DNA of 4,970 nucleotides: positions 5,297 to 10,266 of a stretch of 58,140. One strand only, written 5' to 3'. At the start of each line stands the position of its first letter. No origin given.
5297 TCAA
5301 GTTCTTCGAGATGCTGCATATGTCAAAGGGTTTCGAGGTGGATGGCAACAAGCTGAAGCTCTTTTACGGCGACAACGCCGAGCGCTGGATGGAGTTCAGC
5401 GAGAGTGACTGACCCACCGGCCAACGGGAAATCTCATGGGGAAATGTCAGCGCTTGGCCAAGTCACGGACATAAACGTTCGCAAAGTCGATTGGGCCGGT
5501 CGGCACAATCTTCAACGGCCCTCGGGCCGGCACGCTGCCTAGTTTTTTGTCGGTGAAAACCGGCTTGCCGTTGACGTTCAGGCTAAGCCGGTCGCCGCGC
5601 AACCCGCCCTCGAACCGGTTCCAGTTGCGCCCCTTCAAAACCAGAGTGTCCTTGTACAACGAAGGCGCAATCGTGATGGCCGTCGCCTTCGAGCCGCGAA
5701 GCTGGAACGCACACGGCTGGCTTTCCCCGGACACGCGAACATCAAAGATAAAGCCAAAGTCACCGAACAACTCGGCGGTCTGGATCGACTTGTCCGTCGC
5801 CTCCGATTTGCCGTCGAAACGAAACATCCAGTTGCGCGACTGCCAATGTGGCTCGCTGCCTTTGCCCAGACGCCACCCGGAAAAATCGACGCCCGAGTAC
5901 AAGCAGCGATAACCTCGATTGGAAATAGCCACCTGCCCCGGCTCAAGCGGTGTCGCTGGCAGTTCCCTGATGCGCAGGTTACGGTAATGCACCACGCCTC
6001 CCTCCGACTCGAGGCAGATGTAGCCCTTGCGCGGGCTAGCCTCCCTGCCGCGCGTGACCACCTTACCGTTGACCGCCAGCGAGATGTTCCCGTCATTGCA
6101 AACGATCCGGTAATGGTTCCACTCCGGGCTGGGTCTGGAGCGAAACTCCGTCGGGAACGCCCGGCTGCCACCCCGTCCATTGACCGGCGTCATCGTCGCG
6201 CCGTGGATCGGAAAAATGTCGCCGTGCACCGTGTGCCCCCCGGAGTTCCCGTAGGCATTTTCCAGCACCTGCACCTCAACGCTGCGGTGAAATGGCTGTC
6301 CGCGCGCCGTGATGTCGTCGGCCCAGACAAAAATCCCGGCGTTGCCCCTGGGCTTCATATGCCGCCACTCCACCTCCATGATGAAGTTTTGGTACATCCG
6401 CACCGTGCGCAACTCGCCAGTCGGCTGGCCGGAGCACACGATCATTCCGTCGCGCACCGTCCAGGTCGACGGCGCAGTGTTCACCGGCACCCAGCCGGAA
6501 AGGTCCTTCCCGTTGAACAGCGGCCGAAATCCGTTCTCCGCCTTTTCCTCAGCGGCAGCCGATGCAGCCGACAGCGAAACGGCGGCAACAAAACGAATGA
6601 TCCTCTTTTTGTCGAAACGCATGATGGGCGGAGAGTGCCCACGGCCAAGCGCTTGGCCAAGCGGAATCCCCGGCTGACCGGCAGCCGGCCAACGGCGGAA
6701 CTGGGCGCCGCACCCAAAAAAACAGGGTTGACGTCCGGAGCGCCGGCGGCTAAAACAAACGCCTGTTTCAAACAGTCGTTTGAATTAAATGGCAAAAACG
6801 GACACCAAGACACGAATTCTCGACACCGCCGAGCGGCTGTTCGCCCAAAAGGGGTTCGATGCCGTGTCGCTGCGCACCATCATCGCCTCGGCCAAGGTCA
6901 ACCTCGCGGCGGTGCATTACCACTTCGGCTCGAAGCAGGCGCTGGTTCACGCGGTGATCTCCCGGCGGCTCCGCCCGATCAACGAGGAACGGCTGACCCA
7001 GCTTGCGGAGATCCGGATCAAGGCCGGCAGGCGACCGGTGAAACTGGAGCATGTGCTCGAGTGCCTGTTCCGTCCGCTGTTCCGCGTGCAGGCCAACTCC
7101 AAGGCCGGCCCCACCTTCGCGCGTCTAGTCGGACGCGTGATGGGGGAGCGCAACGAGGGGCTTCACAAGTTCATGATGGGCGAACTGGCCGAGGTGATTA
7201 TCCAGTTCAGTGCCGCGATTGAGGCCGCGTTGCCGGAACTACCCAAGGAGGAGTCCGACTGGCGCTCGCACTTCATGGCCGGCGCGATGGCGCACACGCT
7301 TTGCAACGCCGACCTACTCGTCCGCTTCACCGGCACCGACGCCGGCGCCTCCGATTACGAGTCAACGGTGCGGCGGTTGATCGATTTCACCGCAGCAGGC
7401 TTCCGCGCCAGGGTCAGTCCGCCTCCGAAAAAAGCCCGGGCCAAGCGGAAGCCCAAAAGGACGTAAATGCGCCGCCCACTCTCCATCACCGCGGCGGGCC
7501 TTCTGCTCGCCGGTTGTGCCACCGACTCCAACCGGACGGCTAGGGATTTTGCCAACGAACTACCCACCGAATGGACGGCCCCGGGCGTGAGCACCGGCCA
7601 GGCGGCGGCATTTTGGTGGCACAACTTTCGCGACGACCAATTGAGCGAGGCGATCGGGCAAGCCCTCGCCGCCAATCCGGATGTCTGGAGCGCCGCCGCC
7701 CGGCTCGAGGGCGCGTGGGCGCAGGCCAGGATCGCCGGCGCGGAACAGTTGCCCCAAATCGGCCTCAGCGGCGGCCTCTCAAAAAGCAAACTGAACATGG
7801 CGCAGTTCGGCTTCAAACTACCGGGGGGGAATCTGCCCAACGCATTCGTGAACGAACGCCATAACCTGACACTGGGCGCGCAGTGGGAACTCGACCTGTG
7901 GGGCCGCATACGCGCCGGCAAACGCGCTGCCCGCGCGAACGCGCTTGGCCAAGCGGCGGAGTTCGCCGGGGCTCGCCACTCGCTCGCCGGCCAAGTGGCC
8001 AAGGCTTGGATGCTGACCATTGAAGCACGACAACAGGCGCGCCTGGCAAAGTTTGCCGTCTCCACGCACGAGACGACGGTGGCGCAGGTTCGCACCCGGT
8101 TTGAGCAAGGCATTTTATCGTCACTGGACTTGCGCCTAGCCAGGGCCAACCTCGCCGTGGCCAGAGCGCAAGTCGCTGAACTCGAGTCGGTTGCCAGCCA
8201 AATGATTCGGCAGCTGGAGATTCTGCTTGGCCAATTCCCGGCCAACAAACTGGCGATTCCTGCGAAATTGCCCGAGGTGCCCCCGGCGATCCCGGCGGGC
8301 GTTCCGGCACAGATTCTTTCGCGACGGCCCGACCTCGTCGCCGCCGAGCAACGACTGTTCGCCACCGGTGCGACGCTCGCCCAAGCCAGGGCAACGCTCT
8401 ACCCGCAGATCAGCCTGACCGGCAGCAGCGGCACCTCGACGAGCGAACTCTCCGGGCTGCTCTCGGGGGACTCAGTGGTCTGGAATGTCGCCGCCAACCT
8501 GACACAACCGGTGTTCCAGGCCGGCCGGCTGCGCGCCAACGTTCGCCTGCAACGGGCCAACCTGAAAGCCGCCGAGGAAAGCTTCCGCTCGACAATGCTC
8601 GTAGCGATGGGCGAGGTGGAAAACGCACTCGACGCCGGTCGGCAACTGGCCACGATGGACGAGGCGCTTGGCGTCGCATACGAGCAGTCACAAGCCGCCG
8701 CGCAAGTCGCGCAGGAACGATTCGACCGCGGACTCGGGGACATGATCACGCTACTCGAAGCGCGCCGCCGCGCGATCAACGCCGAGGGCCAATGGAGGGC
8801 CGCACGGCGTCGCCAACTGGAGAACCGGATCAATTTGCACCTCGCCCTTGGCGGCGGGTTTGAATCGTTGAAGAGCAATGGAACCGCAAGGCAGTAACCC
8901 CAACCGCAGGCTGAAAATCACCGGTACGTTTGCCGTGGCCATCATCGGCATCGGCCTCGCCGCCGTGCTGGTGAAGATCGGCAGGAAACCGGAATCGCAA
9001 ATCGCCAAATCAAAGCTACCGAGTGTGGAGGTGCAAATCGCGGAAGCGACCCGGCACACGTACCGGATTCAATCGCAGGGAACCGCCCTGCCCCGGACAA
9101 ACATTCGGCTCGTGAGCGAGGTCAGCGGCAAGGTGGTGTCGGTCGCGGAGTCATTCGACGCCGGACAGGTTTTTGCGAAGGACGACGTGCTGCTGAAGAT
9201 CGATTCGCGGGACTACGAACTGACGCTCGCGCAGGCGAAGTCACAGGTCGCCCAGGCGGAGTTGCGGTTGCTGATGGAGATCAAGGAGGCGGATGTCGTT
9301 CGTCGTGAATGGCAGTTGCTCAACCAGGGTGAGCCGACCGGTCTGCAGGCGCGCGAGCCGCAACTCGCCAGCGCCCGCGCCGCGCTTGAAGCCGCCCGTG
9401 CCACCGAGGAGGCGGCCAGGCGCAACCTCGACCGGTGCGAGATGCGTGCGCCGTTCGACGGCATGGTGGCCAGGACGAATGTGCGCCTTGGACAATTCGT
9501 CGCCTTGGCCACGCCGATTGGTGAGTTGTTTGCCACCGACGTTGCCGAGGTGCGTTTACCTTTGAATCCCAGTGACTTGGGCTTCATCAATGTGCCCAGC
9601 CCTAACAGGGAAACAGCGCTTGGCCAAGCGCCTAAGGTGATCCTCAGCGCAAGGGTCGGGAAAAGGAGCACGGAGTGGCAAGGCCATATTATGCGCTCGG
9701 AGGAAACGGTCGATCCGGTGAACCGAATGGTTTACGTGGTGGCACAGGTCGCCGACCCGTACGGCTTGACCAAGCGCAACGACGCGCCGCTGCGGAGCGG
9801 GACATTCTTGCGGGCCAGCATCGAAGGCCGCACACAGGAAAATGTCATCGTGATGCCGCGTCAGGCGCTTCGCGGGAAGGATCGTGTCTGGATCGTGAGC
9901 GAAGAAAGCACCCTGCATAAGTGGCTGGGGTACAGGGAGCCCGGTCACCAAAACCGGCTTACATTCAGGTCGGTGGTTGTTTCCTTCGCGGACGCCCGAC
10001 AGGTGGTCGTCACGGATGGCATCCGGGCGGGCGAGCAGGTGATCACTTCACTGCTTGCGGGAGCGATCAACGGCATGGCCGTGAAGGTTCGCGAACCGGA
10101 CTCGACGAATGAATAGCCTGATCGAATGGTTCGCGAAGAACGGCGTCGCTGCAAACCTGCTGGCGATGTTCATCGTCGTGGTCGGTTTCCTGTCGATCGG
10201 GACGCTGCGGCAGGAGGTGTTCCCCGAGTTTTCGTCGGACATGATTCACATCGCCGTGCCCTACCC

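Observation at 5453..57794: Highly iterated 10-14 bp palindrome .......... (core of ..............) scattered through the window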

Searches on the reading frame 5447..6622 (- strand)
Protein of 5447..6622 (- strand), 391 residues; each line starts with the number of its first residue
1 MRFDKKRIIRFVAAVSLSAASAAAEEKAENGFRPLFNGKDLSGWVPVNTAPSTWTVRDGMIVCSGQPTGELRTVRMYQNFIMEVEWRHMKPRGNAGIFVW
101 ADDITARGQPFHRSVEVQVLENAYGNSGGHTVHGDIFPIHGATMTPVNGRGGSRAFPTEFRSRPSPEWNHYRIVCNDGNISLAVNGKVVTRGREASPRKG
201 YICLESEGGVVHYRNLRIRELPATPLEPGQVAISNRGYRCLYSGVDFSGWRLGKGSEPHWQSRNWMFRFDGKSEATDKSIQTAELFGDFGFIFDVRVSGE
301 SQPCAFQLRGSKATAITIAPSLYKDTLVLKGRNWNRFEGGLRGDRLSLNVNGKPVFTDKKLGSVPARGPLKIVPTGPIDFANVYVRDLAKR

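Call 12: search_protein_families(library=pfam, proteins=[window:5447-6622:-], max_evalue=0.001)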
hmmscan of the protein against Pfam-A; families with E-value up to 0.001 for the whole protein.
window:5447-6622:- (391 aa): 2 families
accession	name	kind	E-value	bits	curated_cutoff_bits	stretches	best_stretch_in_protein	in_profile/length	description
PF06439.18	3keto-disac_hyd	-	1e-45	156.5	26.8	1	31-219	1-187/187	3-keto-disaccharide hydrolase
PF20407.5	DUF1583_N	-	2.7e-05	24.4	22.9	0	324-358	81-115/150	Domain of unknown function (DUF1583_N)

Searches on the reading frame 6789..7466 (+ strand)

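Call 12: search_protein_families(library=pfam, proteins=[window:6789-7466:+], max_evalue=0.001)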
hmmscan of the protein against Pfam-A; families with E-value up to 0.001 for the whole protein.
window:6789-7466:+ (225 aa): 2 families
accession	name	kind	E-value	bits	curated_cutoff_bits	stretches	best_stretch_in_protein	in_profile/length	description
PF17939.6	TetR_C_30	-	7.7e-27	94.3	26.3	1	91-204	1-115/115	Tetracyclin repressor-like, C-terminal domain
PF00440.29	TetR_N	-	2.5e-16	59.6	24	1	10-56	1-47/47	Bacterial regulatory proteins, tetR family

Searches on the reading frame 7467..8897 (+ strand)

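Call 12: search_protein_families(library=pfam, proteins=[window:7467-8897:+], max_evalue=0.001)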
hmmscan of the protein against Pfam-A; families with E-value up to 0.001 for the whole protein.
window:7467-8897:+ (476 aa): 1 family
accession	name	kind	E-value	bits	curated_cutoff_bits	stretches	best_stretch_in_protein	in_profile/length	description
PF02321.23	OEP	-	8.6e-45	153.3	22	2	59-255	1-187/187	Outer membrane efflux protein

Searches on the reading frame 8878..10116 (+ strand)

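Call 12: search_protein_families(library=pfam, proteins=[window:8878-10116:+], max_evalue=0.001)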
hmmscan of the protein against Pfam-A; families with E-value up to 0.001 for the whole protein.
window:8878-10116:+ (412 aa): 2 families
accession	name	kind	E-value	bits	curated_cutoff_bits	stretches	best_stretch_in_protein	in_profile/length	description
PF13437.12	HlyD_3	-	1.5e-11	45.4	22.2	1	189-308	2-106/106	HlyD family secretion protein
PF16576.10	HlyD_D23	-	0.00015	21.6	30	0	80-294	24-204/214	Barrel-sandwich domain of CusB or HlyD membrane-fusion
